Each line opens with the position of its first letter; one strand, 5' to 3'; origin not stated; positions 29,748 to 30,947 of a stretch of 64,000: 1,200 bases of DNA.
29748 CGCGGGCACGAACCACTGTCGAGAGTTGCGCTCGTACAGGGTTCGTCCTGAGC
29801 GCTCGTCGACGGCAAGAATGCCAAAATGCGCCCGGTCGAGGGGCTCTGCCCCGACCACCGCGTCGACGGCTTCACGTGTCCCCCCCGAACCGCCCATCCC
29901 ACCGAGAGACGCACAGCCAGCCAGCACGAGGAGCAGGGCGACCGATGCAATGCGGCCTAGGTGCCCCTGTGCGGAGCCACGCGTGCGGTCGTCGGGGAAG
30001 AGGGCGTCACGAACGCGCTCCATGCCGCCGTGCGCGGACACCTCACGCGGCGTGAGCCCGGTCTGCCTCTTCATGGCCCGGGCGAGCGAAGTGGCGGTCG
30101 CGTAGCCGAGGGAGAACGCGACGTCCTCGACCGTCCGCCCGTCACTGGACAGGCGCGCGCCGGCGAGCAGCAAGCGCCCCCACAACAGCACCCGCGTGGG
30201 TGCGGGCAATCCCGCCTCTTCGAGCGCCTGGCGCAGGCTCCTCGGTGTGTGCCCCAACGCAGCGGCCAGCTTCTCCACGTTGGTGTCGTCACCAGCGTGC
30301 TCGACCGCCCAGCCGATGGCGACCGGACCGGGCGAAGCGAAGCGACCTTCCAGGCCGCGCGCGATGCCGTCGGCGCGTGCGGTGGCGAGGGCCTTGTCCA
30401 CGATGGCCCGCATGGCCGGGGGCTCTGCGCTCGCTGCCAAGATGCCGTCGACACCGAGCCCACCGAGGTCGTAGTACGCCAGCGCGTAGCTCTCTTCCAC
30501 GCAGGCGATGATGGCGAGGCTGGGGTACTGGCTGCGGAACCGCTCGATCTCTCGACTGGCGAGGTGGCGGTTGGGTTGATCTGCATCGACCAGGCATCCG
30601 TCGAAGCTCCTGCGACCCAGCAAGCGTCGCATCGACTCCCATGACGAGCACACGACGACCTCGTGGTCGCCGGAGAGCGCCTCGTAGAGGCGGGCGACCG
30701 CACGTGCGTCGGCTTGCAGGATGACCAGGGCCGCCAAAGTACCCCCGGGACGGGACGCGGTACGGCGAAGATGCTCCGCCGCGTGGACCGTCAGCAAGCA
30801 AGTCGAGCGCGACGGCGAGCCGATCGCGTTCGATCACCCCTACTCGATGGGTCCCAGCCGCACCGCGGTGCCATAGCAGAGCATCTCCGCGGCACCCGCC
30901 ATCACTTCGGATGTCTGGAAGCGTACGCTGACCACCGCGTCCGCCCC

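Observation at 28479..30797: One ORF fuses a receiver-like/AraC DNA-binding module to a lipobox/TM segment and a complete PBP4 (DacB): a possible membrane-tethered cell-wall or beta-lactam-sensing transcription factor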

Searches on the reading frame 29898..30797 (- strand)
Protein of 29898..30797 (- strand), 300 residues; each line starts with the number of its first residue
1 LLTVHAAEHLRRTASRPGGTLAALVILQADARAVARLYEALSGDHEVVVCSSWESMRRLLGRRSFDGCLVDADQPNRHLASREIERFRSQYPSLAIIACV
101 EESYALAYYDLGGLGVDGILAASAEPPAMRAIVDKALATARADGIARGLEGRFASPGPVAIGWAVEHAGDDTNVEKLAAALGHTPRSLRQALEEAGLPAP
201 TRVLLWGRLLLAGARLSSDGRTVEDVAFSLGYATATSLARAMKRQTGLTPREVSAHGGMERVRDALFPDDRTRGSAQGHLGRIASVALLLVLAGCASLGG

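Call 5: find_homologous_proteins(query=window:29898-30797:-, max_evalue=0.001)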
Query window:29898-30797:- (300 aa): 30 proteins with E <= 0.001 among 8000 candidates.
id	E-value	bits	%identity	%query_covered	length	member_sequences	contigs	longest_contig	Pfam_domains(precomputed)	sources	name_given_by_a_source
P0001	3.7e-107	376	72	83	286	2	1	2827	PF12833.14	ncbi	-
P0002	3.5e-93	330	66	82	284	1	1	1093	PF12833.14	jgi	-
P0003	4.9e-89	317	58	93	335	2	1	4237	PF12833.14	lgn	-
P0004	1.5e-83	299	56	88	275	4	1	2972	PF12833.14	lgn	-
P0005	3.1e-83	298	61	82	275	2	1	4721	PF12833.14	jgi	-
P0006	5.0e-82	294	57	84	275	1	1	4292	PF12833.14,PF00165.30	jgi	-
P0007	1.2e-81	292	55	87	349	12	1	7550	PF12833.14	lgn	-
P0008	1.8e-81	292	53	93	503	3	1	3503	PF12833.14,PF02113.21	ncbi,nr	ncbi:MAG: D-alanyl-D-alanine carboxypeptidase, partial [Longimicrobiales bacterium]|nr:D-alanyl-D-al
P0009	1.3e-80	289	53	90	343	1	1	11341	PF12833.14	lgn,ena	-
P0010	3.9e-80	288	52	93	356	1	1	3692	PF12833.14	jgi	jgi:AraC-like DNA-binding protein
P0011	1.6e-78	282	56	85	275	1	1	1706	PF12833.14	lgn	-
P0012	7.4e-78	280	56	83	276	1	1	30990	PF12833.14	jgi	jgi:AraC-like DNA-binding protein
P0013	1.6e-69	253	52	83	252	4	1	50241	PF12833.14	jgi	-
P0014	2.7e-68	249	58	71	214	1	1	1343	PF12833.14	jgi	-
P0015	2.0e-64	236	51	83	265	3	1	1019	PF12833.14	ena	-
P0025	5.5e-54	202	63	56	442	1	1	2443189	PF12833.14,PF02113.21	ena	-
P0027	3.4e-48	183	50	40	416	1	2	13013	PF12833.14,PF02113.21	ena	-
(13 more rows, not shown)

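Call 8: find_encoding_contigs(protein=P0012, flank=6000, max_places=2)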
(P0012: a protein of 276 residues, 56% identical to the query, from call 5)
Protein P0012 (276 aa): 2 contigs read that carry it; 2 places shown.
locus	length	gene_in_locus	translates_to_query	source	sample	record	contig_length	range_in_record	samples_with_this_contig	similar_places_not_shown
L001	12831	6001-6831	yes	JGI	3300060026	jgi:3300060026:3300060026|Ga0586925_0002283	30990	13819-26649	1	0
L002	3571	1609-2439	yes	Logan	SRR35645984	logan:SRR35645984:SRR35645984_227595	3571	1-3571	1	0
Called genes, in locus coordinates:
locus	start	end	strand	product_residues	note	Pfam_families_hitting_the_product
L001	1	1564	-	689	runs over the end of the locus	PF22745:Nlig-Ia, PF01653:DNA_ligase_aden, PF14520:HHH_5 (faint), PF03120:OB_DNA_ligase, PF00633:HHH (faint), PF12826:HHH_2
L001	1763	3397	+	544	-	PF07969:Amidohydro_3 (faint), PF01979:Amidohydro_1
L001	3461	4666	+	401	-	PF00266:Aminotran_5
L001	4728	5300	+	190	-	PF04542:Sigma70_r2, PF04545:Sigma70_r4 (faint), PF08281:Sigma70_r4_2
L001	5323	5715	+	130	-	-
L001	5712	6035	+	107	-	PF01906:YbjQ_1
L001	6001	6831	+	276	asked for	PF12833:HTH_18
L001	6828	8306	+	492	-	PF02113:Peptidase_S13, PF13354:Beta-lactamase2 (faint)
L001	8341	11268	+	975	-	PF04389:Peptidase_M28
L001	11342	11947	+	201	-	-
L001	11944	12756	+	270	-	PF13483:Lactamase_B_3, PF12706:Lactamase_B_2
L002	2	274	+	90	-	?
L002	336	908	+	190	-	PF04542:Sigma70_r2, PF04545:Sigma70_r4 (faint), PF08281:Sigma70_r4_2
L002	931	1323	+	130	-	-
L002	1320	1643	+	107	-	PF01906:YbjQ_1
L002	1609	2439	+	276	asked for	PF12833:HTH_18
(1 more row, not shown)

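Call 9: find_encoding_contigs(protein=P0013, flank=6000, max_places=2)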
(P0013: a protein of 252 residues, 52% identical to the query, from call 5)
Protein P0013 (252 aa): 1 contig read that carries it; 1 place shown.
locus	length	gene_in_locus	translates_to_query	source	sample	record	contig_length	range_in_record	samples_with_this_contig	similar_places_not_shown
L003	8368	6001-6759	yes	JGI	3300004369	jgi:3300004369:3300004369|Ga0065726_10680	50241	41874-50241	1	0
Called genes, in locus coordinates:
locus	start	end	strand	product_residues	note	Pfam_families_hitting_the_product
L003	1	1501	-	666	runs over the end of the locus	PF22745:Nlig-Ia, PF01653:DNA_ligase_aden, PF03120:OB_DNA_ligase, PF00633:HHH (faint), PF12826:HHH_2, PF14520:HHH_5 (weak)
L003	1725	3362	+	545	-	PF07969:Amidohydro_3 (faint), PF01979:Amidohydro_1 (weak)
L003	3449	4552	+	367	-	PF00266:Aminotran_5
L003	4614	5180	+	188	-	PF04542:Sigma70_r2, PF08281:Sigma70_r4_2, PF04545:Sigma70_r4 (weak)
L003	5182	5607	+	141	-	-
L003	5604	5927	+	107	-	PF01906:YbjQ_1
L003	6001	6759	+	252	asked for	PF12833:HTH_18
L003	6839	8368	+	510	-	?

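Call 10: find_encoding_contigs(protein=P0025, flank=8000, max_places=2)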
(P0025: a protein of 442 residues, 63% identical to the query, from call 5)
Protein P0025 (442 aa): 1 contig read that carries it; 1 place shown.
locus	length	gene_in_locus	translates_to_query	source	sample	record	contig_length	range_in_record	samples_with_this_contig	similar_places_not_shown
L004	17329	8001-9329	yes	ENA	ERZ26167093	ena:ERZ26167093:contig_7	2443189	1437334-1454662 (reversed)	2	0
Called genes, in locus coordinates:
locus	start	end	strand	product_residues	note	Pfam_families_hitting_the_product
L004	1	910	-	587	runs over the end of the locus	PF14716:HHH_8, PF00633:HHH (faint), PF12836:HHH_3 (faint), PF14520:HHH_5, PF14792:DNA_pol_B_palm (faint), PF14791:DNA_pol_B_thumb, PF02811:PHP (weak)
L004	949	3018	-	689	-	PF22745:Nlig-Ia, PF01653:DNA_ligase_aden, PF00633:HHH (faint), PF14520:HHH_5 (faint), PF03120:OB_DNA_ligase, PF12826:HHH_2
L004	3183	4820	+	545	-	PF07969:Amidohydro_3 (faint), PF01979:Amidohydro_1 (weak)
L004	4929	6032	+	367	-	PF00266:Aminotran_5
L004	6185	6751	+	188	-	PF04542:Sigma70_r2, PF08281:Sigma70_r4_2, PF04545:Sigma70_r4 (weak)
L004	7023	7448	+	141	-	-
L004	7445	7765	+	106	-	PF01906:YbjQ_1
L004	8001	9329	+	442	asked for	PF12833:HTH_18, PF02113:Peptidase_S13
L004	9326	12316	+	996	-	PF04389:Peptidase_M28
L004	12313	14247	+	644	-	PF13483:Lactamase_B_3, PF12706:Lactamase_B_2 (weak)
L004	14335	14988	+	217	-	-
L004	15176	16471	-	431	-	PF18990:DUF5723 (weak), PF13729:TraF_2 (weak)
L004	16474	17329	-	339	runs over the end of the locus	-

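Call 11: find_encoding_contigs(protein=P0027, flank=8000, max_places=2)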
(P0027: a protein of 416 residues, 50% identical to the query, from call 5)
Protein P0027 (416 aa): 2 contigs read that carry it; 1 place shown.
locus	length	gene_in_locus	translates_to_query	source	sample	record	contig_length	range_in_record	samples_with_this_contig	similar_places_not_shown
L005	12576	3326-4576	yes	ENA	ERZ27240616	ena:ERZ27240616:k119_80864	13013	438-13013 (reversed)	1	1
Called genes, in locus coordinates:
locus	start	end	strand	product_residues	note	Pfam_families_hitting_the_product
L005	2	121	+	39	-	?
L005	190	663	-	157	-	PF00072:Response_reg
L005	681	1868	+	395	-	PF00266:Aminotran_5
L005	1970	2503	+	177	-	PF04542:Sigma70_r2, PF08281:Sigma70_r4_2, PF04545:Sigma70_r4 (weak)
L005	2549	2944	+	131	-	-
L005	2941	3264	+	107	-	PF01906:YbjQ_1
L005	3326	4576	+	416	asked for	PF12833:HTH_18, PF02113:Peptidase_S13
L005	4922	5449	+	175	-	PF02113:Peptidase_S13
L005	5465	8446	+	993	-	PF04389:Peptidase_M28, PF01546:Peptidase_M20 (weak)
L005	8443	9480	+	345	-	-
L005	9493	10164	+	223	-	-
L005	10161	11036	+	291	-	PF13483:Lactamase_B_3, PF12706:Lactamase_B_2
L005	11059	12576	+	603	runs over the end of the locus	PF04389:Peptidase_M28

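Call 12: find_encoding_contigs(protein=P0008, flank=5000, max_places=2)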
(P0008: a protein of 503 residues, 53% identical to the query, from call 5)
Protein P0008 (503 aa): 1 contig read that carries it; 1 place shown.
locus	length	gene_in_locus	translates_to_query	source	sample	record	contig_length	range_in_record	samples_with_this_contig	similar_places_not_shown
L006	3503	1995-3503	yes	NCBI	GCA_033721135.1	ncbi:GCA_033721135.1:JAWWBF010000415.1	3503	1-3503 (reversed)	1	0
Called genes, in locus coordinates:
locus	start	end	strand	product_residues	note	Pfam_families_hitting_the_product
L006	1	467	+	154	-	PF00266:Aminotran_5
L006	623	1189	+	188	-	PF07638:Sigma70_ECF (weak), PF04542:Sigma70_r2, PF08281:Sigma70_r4_2, PF04545:Sigma70_r4, PF22233:PhyR_sigma-like (weak)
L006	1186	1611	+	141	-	-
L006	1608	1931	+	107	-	PF01906:YbjQ_1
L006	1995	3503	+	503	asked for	PF12833:HTH_18, PF02113:Peptidase_S13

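Call 13: find_encoding_contigs(protein=P0001, flank=5000, max_places=2)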
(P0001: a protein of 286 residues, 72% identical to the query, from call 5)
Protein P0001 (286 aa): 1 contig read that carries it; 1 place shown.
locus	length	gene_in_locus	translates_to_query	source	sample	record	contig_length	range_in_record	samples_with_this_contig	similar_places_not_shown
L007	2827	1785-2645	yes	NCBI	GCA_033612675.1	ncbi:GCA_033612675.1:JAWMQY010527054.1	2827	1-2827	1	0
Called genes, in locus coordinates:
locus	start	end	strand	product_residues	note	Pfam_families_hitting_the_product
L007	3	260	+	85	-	?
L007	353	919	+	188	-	PF07638:Sigma70_ECF (faint), PF04542:Sigma70_r2, PF08281:Sigma70_r4_2, PF04545:Sigma70_r4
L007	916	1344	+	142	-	PF13490:zf-HC2 (weak)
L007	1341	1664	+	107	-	PF01906:YbjQ_1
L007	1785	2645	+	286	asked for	PF12833:HTH_18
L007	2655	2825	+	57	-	?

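Call 17: find_related_loci(query=A1, collection=genome_contigs, flank=6000)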
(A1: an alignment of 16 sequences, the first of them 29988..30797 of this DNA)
Query A1 (270 aa) in genome_contigs; peptide patterns used: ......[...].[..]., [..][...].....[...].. (x = any residue, [..] = any of these).
84 stretches matched a pattern; 34 encode a relative of the query (tblastn E <= 1e-3); 34 distinct loci.
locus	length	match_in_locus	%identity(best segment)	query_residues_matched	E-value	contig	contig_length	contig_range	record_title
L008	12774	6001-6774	85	13-270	7e-144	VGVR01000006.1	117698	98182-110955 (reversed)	MAG: Gemmatimonadetes bacterium isolate K_Offshore_80m_m2_041 K_Offshore_80m_m2_041_Ga0194132_10000213, whole genome sho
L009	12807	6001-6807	81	1-269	8e-141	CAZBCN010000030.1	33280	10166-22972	MAG TPA_asm: uncultured Gemmatimonas sp. isolate SRP287453_co1_83 genome assembly, contig: NODE_2161_length_33280_cov_10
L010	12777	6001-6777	80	11-269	4e-132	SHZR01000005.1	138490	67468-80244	MAG: Gemmatimonadetes bacterium isolate Baikal-deep-G153 BACOMB-C239, whole genome shotgun sequence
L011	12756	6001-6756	73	19-269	2e-112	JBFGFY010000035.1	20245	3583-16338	MAG: Longimicrobiales bacterium isolate Mix_sand02.2020.12.G.54 k141_2275278_length_20245_cov_18.0335, whole genome shot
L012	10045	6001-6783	69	11-270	5e-111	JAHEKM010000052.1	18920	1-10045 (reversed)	MAG: Gemmatimonadetes bacterium isolate Ww583 NODE_8113_length_18920_cov_3.398851, whole genome shotgun sequence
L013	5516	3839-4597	67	18-269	3e-104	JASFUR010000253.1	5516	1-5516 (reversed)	MAG: Gemmatimonadota bacterium isolate D1105M02metaG_Bin_67 D1105M02metaG_FD_scaffold_6947_c1, whole genome shotgun sequ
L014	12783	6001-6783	69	10-269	3e-102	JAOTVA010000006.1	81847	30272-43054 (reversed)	MAG: Gemmatimonadota bacterium isolate 13_May_SF_Bin31 13_May_SF_Bin31_scaffold_127_c1, whole genome shotgun sequence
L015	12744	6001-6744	72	20-267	5e-98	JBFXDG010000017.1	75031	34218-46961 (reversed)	MAG: Gemmatimonadales bacterium isolate CA_2019_TPBS_88 NODE_2588_length_75031_cov_7.561158_TPBS, whole genome shotgun s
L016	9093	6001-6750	58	18-267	1e-87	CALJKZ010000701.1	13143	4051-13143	MAG TPA_asm: uncultured Gemmatimonadales bacterium isolate SRR7515930_bin.34_CONCOCT_v1.1_MAG genome assembly, contig: E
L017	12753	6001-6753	58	18-268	1e-87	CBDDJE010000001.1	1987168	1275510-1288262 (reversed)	MAG: Longimicrobiales bacterium isolate 6353df98-31e2-49de-988c-97e44199e14f genome assembly, contig: contig_1, whole ge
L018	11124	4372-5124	57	18-268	6e-85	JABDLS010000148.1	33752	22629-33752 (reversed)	MAG: Gemmatimonadetes bacterium isolate SS_bin_81 k127_1357937, whole genome shotgun sequence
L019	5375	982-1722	53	21-267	4e-81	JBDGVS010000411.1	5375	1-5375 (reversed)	MAG: Gemmatimonadota bacterium isolate M3-2_Bin_168 M3-2_Bin_168_scaffold_245254, whole genome shotgun sequence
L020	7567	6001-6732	55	21-264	2e-76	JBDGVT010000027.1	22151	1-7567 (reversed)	MAG: Gemmatimonadota bacterium isolate M3-2_Bin_177 M3-2_Bin_177_scaffold_8647, whole genome shotgun sequence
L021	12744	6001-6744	55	21-268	2e-76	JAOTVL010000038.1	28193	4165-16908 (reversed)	MAG: Gemmatimonadota bacterium isolate 13_May_SF_Bin45 13_May_SF_Bin45_scaffold_1015_c1, whole genome shotgun sequence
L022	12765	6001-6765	50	17-268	8e-72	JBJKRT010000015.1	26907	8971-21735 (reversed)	MAG: Longimicrobiales bacterium isolate Bin_65 S1Ck127_3654189_flag_0_multi_11.9959_len_26907, whole genome shotgun sequ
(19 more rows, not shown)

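Call 25: search_solved_structures(query=A2, max_evalue=1, show_alignments=2)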
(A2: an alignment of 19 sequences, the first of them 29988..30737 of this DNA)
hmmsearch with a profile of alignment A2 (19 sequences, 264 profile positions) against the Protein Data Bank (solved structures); distinct sequences matched with E-value up to 1: 44.
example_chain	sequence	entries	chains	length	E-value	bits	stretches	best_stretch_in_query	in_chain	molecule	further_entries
3w6v_A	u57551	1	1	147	1.6e-09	40.7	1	125-232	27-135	AdpA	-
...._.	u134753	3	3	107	1.2e-06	31.3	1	138-231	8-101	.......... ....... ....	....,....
8rcx_A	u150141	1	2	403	0.00016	24.3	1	151-239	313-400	HTH-type transcriptional regulator VirS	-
5chh_A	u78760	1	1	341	0.00089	21.9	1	151-230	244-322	AraC family transcriptional regulator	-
5upy_A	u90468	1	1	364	0.002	20.7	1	37-100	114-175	Inosine-5'-monophosphate dehydrogenase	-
5upx_A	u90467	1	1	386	0.0024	20.5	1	38-100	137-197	Inosine-5'-monophosphate dehydrogenase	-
6mgu_A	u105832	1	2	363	0.0047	19.6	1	38-92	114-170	Inosine-5'-monophosphate dehydrogenase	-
4mjm_A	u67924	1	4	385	0.0051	19.4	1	38-92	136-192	Inosine-5'-monophosphate dehydrogenase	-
4my1_A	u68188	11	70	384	0.0052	19.4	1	38-92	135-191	Inosine-5'-monophosphate dehydrogenase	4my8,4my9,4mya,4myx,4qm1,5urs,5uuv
7oj2_A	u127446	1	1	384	0.0073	18.9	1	38-92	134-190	Inosine-5'-monophosphate dehydrogenase,Inosine-5'-monophosphate dehydrogenase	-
7oj1_B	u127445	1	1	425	0.0074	18.9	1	38-91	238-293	Inosine-5'-monophosphate dehydrogenase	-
7oj1_A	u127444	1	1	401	0.0074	18.9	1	38-92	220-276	Inosine-5'-monophosphate dehydrogenase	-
3tsb_A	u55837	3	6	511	0.0088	18.7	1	38-92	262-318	Inosine-5'-monophosphate dehydrogenase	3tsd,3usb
1zgz_A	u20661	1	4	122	0.013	18.1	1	3-72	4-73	TorCAD operon transcriptional regulatory protein torR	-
4fo4_A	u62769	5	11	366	0.018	17.7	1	17-99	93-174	Inosine 5'-monophosphate dehydrogenase | Inosine-5'-monophosphate dehydrogenase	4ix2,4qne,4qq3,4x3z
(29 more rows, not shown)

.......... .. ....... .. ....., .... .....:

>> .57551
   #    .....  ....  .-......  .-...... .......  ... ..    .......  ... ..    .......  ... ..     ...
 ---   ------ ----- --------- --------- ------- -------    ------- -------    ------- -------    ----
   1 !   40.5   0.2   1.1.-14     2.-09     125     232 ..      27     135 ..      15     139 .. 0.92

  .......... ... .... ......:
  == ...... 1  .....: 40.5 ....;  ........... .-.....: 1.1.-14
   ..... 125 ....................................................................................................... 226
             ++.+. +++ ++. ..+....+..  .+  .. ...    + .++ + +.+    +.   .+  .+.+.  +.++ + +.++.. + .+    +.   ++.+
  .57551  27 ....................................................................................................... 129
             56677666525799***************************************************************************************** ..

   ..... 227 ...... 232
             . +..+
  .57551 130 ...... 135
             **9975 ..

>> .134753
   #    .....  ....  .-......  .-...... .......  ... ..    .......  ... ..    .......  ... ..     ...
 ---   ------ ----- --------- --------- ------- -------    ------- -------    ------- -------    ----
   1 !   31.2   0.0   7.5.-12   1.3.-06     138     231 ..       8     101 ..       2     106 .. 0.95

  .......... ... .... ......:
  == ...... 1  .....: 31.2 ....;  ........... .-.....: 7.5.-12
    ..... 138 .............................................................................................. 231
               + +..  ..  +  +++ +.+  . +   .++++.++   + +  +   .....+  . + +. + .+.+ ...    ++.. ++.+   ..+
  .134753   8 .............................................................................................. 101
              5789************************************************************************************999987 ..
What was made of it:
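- On AraC/XylS transcription regulators: Profile alignment to the AdpA DNA-binding domain (E 1.6e-9) and SoxS over ~95-108 residues (call 25).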

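Call 30: predict_structure(alignment_id=A2)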
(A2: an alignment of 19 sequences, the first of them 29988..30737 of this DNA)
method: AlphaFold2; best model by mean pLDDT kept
length: 250 residues; sequences in the alignment: 19
mean_pLDDT: 91.1   pTM: 0.88
mean pLDDT of the five models: 91.1, 91.0, 90.0, 88.7, 88.4
residues with pLDDT >= 90: 189; 70-90: 52; 50-70: 9; < 50: 0
segments of 3 or more residues with pLDDT < 50: none
pLDDT, mean of each block of 10 residues (from residue 1): 90 91 90 93 92 87 93 93 68 88 88 94 93 94 95 96 98 96 97 86 90 94 96 90 87
secondary structure, 60 per line:
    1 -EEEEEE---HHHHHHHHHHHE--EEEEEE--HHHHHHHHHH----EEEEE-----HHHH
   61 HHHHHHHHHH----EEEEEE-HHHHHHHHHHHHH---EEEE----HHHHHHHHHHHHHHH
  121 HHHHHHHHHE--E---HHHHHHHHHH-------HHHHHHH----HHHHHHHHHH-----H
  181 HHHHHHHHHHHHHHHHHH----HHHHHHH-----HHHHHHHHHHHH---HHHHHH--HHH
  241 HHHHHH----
elements in order: E2-7 H11-21 E25-30 H33-42 E47-51 H57-70 E75-80 H82-94 E98-101 H106-129 H137-146 H154-160 H165-174 H180-198 H203-209 H215-226 H230-235 H238-246
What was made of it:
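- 30348..30737 (-): Receiver (CheY-like) fold domain with a degenerate phosphorylation pocket, aa 1-130. The AlphaFold2 model has pLDDT 91 and a (beta/alpha)5 order (call 30).
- On AraC/XylS transcription regulators: Seven helices with pLDDT above 90 (call 30).
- On Two-component response regulator (receiver domain): AF2 secondary-structure order (call 30).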
